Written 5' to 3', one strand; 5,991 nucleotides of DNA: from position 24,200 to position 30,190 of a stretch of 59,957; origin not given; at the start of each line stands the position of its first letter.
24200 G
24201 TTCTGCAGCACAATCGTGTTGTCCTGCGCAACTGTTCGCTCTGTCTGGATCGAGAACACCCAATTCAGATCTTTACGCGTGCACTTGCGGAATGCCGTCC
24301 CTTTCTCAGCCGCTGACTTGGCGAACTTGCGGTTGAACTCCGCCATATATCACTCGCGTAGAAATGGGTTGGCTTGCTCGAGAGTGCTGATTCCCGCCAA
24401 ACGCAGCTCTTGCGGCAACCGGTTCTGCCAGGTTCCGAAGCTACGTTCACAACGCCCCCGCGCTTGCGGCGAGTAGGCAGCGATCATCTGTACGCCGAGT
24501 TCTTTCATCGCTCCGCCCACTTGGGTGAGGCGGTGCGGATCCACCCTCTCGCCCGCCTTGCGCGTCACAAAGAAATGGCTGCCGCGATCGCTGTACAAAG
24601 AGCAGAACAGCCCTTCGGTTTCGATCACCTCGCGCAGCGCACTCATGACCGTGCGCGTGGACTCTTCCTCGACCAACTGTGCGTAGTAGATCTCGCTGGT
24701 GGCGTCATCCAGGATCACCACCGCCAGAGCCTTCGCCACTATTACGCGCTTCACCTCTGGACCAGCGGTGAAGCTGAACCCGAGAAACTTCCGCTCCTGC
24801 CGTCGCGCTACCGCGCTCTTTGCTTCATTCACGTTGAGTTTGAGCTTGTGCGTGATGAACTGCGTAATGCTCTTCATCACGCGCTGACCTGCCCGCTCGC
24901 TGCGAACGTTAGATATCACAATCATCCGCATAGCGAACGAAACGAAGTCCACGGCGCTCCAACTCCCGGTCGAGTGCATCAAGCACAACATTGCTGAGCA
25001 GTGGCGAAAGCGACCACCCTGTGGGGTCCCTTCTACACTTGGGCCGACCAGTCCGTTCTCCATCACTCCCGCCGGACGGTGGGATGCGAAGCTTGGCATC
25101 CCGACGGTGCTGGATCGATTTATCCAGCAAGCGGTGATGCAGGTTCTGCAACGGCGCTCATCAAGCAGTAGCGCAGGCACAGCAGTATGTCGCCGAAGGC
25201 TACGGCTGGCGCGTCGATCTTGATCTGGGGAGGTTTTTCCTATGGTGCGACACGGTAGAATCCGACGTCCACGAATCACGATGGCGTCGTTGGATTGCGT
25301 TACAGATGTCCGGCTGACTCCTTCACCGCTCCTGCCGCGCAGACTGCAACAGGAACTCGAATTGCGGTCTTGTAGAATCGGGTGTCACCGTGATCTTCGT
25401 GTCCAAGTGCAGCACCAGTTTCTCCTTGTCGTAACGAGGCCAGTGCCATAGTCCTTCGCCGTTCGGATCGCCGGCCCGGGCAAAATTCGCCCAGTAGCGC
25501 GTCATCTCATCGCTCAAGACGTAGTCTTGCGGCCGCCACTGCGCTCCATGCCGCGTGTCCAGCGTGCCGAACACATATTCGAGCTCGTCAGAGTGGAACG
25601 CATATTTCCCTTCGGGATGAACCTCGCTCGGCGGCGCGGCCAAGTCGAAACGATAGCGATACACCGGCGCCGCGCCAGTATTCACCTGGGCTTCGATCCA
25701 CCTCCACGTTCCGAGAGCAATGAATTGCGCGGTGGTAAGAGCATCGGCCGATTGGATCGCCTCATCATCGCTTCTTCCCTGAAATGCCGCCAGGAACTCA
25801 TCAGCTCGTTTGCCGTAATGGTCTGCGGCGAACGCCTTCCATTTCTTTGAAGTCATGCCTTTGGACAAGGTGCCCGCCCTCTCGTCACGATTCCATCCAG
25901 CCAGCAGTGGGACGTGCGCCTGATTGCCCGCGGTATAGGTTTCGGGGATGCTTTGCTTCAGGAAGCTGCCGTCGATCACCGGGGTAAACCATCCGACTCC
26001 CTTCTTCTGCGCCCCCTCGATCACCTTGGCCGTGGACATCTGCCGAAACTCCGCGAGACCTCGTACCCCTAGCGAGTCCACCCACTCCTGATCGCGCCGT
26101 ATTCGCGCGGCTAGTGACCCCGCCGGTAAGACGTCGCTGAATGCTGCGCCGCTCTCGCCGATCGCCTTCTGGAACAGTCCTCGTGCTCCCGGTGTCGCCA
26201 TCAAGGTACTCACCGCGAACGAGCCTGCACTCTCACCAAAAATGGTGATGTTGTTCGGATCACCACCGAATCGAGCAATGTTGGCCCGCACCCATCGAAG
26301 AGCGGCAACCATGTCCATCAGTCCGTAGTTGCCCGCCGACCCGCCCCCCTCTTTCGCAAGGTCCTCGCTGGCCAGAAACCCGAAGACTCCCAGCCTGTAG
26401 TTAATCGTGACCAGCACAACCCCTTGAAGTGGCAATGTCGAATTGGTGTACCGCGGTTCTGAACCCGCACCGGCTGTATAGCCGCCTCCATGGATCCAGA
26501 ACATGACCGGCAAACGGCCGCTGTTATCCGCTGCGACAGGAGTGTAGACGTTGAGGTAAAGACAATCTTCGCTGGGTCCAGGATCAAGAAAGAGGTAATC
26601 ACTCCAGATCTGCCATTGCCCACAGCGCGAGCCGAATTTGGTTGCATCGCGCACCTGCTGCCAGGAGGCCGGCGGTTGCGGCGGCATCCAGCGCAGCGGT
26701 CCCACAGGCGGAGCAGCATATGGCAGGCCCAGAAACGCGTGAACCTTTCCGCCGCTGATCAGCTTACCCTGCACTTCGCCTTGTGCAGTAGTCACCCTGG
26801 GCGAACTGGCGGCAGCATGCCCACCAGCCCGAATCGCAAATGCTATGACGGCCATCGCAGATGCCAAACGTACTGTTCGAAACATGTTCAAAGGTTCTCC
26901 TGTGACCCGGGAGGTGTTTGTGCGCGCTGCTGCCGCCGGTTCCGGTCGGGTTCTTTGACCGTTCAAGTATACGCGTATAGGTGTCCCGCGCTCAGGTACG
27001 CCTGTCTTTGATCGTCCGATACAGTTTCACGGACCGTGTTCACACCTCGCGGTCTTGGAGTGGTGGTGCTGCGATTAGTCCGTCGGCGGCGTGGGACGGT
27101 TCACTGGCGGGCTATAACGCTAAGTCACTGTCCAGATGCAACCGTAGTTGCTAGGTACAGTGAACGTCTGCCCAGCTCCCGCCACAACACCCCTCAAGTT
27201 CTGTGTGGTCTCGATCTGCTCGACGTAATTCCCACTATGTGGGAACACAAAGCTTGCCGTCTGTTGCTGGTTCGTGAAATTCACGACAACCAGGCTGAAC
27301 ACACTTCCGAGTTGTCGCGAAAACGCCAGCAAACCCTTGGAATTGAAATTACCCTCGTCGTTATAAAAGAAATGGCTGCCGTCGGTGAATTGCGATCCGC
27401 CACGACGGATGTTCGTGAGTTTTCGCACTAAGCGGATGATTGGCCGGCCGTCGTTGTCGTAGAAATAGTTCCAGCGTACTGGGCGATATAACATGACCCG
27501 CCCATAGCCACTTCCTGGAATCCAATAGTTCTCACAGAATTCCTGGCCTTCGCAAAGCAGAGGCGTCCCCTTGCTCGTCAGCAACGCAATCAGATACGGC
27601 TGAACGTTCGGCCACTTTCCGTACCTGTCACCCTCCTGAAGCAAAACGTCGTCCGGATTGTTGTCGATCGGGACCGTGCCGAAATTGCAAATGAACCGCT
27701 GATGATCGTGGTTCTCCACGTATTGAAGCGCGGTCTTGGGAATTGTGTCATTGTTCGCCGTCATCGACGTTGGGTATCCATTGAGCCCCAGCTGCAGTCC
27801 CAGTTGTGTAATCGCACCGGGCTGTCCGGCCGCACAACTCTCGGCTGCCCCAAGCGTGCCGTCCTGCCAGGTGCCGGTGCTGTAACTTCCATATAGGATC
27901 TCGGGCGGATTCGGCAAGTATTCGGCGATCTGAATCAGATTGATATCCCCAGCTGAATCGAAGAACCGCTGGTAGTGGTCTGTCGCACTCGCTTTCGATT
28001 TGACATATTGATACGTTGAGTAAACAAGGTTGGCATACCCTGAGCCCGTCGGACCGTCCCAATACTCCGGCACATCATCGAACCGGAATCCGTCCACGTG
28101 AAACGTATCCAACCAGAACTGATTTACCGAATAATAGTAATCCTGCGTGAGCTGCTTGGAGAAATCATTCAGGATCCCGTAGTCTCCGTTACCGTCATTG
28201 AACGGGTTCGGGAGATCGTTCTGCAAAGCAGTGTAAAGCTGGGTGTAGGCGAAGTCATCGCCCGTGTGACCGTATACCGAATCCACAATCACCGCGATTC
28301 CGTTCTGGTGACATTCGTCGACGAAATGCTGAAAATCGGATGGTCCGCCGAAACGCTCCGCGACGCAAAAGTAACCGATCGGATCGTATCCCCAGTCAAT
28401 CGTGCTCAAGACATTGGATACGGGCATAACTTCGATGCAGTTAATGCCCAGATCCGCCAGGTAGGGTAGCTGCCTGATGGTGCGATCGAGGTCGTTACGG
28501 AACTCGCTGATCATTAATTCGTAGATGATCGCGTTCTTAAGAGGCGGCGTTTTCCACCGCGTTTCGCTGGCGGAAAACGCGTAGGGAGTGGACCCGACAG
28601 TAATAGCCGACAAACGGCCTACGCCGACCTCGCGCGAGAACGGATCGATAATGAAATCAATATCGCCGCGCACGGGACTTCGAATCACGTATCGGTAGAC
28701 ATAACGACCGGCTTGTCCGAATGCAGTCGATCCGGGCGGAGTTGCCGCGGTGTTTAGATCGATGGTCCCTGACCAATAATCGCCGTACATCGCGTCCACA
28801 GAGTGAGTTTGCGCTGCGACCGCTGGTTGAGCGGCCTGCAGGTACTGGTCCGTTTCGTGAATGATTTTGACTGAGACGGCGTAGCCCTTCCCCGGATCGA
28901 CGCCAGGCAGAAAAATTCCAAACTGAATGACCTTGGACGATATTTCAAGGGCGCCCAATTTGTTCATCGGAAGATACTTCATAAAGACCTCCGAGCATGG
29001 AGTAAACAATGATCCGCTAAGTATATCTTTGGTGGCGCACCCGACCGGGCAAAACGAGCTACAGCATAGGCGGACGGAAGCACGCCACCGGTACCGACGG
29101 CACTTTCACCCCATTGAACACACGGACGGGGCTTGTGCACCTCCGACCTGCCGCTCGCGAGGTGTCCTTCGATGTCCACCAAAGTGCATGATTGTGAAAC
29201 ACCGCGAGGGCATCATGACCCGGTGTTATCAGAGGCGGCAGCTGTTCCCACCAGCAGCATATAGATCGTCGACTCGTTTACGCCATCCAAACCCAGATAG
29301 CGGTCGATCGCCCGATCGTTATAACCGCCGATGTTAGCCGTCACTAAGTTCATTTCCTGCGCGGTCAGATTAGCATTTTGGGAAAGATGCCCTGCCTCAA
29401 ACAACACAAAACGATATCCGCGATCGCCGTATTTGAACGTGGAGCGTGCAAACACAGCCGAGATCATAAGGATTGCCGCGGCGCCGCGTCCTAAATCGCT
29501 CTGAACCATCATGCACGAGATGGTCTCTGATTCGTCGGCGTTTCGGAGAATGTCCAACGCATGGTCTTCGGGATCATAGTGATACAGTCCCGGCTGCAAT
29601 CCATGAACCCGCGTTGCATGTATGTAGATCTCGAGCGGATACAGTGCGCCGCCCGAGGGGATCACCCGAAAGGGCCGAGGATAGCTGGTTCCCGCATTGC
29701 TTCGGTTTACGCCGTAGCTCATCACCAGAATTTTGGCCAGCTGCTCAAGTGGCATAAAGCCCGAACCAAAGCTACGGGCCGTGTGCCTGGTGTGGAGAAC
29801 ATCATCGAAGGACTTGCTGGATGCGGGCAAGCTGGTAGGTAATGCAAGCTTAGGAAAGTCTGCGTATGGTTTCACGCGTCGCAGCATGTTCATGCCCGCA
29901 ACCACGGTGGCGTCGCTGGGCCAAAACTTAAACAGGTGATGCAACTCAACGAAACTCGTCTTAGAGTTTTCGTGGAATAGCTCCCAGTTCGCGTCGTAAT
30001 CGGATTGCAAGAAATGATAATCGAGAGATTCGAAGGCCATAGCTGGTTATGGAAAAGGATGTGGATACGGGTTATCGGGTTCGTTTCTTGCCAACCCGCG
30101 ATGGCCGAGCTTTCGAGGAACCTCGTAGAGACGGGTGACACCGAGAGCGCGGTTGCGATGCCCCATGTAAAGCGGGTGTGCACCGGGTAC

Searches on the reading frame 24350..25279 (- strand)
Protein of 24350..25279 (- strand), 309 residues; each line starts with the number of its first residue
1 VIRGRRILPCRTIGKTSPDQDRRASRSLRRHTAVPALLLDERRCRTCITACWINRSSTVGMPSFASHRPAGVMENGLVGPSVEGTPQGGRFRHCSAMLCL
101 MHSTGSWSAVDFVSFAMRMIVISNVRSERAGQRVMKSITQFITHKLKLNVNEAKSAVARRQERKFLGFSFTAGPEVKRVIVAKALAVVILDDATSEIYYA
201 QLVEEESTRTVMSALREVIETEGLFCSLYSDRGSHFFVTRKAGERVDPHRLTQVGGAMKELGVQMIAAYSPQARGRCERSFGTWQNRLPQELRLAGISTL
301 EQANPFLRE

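Call 7: search_protein_families(library=pfam, proteins=[window:24350-25279:-], max_evalue=0.01)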
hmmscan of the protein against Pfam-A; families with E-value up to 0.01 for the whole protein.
window:24350-25279:- (309 aa): 1 family
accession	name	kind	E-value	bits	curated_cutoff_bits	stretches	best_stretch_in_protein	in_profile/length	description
PF00665.32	rve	-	0.0017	19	32.6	1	185-237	25-79/102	Integrase core domain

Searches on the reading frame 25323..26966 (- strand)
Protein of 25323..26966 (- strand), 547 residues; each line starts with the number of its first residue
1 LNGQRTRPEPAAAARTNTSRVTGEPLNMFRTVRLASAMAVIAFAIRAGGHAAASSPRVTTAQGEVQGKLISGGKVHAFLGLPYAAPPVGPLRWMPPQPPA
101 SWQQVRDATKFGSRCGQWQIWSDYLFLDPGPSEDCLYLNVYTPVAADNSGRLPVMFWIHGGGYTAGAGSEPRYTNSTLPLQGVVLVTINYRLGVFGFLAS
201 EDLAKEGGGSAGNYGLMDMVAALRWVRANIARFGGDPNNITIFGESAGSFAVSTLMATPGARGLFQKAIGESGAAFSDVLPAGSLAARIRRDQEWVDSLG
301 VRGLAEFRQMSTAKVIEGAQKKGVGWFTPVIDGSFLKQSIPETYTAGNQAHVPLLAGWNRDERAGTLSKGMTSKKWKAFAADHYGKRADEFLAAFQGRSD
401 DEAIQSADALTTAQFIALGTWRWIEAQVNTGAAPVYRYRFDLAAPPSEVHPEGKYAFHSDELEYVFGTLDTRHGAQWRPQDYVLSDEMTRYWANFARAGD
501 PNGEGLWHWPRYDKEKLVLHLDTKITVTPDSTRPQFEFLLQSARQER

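Call 7: search_protein_families(library=pfam, proteins=[window:25323-26966:-], max_evalue=0.01)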
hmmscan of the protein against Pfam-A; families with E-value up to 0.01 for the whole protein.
window:25323-26966:- (547 aa): 4 families
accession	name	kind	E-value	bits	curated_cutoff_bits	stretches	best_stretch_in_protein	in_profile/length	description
PF00135.34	COesterase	-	4.4e-116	389.3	27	1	55-528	2-504/515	Carboxylesterase family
PF20434.5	BD-FAE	-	1.6e-12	47.9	26.8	1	138-269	1-119/215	BD-FAE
PF07859.19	Abhydrolase_3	-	4.3e-07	30.3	25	1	216-249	49-82/210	alpha/beta hydrolase fold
PF00326.27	Peptidase_S9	-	0.0006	19.8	22.6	1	180-273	12-97/213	Prolyl oligopeptidase family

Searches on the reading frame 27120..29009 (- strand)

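Call 7: search_protein_families(library=pfam, proteins=[window:27120-29009:-], max_evalue=0.01)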
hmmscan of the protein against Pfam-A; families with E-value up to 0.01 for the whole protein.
window:27120-29009:- (629 aa): 1 family
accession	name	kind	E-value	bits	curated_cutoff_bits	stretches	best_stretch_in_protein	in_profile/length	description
PF00128.31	Alpha-amylase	-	1.5e-23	84.2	22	2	173-257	17-100/446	Alpha amylase, catalytic domain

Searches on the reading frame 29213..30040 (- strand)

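Call 7: search_protein_families(library=pfam, proteins=[window:29213-30040:-], max_evalue=0.01)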
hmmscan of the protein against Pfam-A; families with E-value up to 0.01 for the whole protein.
window:29213-30040:- (275 aa): 1 family
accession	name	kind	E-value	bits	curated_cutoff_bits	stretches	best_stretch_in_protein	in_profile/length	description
PF00881.29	Nitroreductase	-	4.3e-18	66.5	23.5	1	84-265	3-166/167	Nitroreductase family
